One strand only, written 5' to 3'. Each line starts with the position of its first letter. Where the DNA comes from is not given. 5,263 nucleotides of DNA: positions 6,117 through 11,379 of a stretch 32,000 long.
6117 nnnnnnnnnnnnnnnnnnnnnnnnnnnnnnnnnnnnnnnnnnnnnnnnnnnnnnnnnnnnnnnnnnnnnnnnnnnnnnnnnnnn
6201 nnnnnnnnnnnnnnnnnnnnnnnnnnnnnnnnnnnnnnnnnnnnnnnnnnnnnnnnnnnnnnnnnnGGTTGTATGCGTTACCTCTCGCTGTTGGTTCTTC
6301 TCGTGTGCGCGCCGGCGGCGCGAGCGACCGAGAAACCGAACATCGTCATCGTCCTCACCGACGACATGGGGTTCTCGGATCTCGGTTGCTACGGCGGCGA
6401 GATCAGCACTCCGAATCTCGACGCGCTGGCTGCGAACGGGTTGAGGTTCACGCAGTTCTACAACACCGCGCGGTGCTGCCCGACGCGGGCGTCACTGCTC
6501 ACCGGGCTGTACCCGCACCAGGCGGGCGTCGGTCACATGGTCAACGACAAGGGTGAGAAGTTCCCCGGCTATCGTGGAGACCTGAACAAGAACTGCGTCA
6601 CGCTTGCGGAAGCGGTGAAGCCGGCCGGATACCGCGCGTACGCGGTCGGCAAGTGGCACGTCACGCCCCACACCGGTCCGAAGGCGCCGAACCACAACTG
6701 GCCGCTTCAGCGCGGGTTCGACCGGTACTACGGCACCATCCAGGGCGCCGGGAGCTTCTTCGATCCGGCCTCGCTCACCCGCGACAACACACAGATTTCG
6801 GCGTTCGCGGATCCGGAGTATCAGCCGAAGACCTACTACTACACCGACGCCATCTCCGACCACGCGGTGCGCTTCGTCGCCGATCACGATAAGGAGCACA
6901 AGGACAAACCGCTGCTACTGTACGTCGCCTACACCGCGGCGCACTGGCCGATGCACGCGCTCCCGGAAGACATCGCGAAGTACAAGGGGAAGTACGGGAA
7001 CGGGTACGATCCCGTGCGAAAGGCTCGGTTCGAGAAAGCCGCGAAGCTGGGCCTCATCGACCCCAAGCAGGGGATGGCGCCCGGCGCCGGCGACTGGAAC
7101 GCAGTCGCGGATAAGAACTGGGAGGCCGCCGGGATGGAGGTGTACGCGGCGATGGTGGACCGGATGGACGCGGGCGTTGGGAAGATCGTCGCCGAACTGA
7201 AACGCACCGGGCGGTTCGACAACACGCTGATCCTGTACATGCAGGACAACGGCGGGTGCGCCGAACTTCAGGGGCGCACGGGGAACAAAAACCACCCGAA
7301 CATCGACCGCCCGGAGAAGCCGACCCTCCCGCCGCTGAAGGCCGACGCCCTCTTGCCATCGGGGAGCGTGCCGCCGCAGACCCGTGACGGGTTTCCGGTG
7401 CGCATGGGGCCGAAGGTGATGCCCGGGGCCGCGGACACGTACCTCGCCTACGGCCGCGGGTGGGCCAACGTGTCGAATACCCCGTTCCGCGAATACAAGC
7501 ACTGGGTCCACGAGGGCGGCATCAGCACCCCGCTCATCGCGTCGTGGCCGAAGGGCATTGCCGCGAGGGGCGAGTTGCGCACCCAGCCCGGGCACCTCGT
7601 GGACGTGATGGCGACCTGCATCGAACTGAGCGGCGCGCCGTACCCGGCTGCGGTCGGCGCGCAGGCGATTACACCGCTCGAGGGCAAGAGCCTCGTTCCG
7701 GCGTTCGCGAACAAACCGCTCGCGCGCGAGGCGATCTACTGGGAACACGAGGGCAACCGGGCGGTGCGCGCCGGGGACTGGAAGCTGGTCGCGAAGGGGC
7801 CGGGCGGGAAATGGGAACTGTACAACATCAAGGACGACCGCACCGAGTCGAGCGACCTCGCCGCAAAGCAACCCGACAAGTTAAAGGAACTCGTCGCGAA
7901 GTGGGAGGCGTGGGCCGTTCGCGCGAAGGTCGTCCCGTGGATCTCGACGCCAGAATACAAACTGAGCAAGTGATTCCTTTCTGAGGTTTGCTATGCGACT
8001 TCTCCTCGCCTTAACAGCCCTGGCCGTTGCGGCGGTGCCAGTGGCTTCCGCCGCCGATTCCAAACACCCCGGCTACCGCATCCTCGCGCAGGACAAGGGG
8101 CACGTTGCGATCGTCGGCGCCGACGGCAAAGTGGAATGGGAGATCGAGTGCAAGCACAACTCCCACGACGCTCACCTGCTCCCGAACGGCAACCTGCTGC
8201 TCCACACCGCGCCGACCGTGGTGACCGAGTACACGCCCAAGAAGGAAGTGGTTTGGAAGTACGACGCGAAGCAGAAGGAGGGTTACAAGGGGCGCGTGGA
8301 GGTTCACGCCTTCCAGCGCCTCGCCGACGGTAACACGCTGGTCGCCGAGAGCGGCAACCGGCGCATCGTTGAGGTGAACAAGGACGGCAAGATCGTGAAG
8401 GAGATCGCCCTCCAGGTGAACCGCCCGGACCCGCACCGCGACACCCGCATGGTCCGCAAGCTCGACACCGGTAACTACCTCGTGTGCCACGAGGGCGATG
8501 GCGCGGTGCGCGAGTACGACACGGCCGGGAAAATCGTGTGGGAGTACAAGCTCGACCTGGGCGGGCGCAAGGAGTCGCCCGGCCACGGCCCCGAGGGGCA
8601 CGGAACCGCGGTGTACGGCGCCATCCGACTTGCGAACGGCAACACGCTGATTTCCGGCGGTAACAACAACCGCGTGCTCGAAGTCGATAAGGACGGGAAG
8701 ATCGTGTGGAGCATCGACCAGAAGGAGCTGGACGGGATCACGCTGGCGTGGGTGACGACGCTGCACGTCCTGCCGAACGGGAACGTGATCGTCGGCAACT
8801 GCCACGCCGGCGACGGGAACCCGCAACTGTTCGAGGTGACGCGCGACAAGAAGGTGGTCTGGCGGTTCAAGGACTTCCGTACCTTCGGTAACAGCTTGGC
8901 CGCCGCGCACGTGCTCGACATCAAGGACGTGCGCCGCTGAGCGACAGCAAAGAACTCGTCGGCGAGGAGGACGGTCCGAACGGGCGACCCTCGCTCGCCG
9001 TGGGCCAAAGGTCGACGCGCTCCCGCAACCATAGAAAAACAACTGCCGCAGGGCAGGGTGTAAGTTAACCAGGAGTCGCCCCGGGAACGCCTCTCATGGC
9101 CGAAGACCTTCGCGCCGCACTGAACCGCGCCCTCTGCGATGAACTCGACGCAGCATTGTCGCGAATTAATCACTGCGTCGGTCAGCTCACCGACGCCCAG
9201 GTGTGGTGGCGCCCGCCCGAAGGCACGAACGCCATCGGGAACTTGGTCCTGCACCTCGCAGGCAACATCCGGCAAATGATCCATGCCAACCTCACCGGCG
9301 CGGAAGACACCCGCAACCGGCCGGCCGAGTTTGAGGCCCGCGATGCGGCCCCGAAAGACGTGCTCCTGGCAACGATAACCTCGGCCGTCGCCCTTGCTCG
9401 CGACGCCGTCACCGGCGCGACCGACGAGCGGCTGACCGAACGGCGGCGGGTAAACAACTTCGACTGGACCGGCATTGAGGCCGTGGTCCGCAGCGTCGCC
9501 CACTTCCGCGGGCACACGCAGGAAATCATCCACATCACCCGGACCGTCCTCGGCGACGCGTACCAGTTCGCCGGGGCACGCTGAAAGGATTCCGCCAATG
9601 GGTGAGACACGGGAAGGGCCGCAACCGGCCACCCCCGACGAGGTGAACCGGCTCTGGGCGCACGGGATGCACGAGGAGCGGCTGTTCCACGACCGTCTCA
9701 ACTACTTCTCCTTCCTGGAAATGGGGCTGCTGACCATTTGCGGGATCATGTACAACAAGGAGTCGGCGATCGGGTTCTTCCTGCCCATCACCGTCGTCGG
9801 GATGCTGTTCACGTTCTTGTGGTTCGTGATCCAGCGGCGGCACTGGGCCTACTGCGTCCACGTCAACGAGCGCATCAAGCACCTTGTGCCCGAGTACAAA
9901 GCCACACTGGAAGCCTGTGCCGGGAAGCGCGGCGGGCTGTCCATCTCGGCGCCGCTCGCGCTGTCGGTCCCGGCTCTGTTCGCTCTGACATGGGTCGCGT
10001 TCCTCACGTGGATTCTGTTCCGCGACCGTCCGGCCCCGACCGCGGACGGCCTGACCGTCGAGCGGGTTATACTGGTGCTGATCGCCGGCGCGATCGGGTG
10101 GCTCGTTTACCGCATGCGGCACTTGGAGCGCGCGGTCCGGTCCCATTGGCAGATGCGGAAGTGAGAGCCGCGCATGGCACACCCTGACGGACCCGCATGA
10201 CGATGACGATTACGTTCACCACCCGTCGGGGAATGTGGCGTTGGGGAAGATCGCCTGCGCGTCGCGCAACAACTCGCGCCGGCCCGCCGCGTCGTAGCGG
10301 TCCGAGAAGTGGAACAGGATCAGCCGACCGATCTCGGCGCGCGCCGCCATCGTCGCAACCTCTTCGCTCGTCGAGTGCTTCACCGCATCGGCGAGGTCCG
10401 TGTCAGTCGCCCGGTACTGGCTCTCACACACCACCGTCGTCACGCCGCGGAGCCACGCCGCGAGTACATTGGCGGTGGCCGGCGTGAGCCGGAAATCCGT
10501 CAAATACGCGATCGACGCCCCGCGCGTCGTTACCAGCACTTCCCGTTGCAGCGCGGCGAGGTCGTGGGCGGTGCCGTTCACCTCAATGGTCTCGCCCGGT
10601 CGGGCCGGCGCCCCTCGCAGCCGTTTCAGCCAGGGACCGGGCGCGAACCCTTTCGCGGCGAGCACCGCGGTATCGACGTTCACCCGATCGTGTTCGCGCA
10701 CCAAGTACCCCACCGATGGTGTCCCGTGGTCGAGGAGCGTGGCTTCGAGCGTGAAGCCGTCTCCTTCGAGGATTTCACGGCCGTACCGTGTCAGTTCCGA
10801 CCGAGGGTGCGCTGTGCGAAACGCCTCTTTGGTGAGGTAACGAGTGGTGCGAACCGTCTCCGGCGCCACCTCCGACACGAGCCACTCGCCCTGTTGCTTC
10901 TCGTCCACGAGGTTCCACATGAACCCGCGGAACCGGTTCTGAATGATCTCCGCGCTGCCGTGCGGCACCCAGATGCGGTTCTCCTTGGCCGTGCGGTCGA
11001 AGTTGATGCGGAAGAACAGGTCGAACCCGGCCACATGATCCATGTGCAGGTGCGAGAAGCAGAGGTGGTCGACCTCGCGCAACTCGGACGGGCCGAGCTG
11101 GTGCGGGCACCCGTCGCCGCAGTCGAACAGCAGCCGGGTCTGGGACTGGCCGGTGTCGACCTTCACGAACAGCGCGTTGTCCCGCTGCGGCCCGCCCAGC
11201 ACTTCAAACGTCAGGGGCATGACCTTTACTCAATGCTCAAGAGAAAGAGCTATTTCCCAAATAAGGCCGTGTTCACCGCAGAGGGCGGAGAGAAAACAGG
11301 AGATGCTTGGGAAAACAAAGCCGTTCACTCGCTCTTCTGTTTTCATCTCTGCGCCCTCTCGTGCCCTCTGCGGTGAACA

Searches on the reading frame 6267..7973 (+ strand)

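Call 10: search_protein_families(library=pfam, proteins=[window:6267-7973:+], max_evalue=0.001)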
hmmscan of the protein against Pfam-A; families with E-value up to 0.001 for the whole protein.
window:6267-7973:+ (568 aa): 3 families
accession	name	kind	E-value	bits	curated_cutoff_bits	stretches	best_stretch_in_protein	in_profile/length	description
PF00884.28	Sulfatase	-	3.2e-54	184.7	25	1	24-456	1-300/301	Sulfatase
PF01663.27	Phosphodiest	-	1.1e-08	35.6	23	1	27-323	2-214/342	Type I phosphodiesterase / nucleotide pyrophosphatase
PF16347.10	SGSH_C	-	4.1e-07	30.7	29.3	1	411-535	8-135/154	N-sulphoglucosamine sulphohydrolase, C-terminal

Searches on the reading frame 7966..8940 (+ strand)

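Call 10: search_protein_families(library=pfam, proteins=[window:7966-8940:+], max_evalue=0.001)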
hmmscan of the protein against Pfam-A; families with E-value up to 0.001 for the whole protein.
window:7966-8940:+ (324 aa): 7 families
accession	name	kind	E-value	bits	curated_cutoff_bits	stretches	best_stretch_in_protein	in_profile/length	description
PF22701.2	Mala_s_1-like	-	1.2e-20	74.5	27.5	1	88-278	22-194/195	Mal s 1 allergenic protein-like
PF14269.12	Arylsulfotran_2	-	4.8e-13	49.6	27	0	221-250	269-298/301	Arylsulfotransferase (ASST)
PF13360.13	PQQ_2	-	4.5e-12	46.5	27.6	1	44-238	2-182/233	Outer membrane protein assembly factor BamB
PF05935.17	Arylsulfotrans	-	3e-06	26.9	24.2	0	184-276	33-107/374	Arylsulfotransferase (ASST)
PF13449.12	Phytase-like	-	4.3e-05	24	27.6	0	115-160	72-118/284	Esterase-like activity of phytase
PF13970.12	DUF4221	-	0.00015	22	23.4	0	103-154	65-117/311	Domain of unknown function (DUF4221)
PF13570.13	Beta-prop_ACSF4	-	0.00043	20.2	133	0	169-254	145-214/329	Beta-alanine-activating enzyme, beta-propeller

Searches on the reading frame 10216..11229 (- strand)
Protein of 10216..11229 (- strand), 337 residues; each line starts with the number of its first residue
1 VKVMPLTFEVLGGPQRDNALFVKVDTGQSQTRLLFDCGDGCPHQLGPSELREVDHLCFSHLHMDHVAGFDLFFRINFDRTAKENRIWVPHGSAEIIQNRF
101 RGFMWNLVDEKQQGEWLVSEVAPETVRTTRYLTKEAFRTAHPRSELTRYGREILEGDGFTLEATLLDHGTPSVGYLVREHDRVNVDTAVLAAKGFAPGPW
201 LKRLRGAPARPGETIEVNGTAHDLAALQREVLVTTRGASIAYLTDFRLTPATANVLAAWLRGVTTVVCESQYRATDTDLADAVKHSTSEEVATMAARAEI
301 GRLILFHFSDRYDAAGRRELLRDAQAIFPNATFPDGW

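Call 10: search_protein_families(library=pfam, proteins=[window:10216-11229:-], max_evalue=0.001)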
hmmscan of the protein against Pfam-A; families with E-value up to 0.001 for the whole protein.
window:10216-11229:- (337 aa): 2 families
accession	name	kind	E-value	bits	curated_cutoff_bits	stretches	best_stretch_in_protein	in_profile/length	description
PF12706.13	Lactamase_B_2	-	2.4e-12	47.3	27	2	31-104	1-78/200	Beta-lactamase superfamily domain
PF00753.33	Lactamase_B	-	1.5e-06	28.7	22.7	1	29-178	14-139/196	Metallo-beta-lactamase superfamily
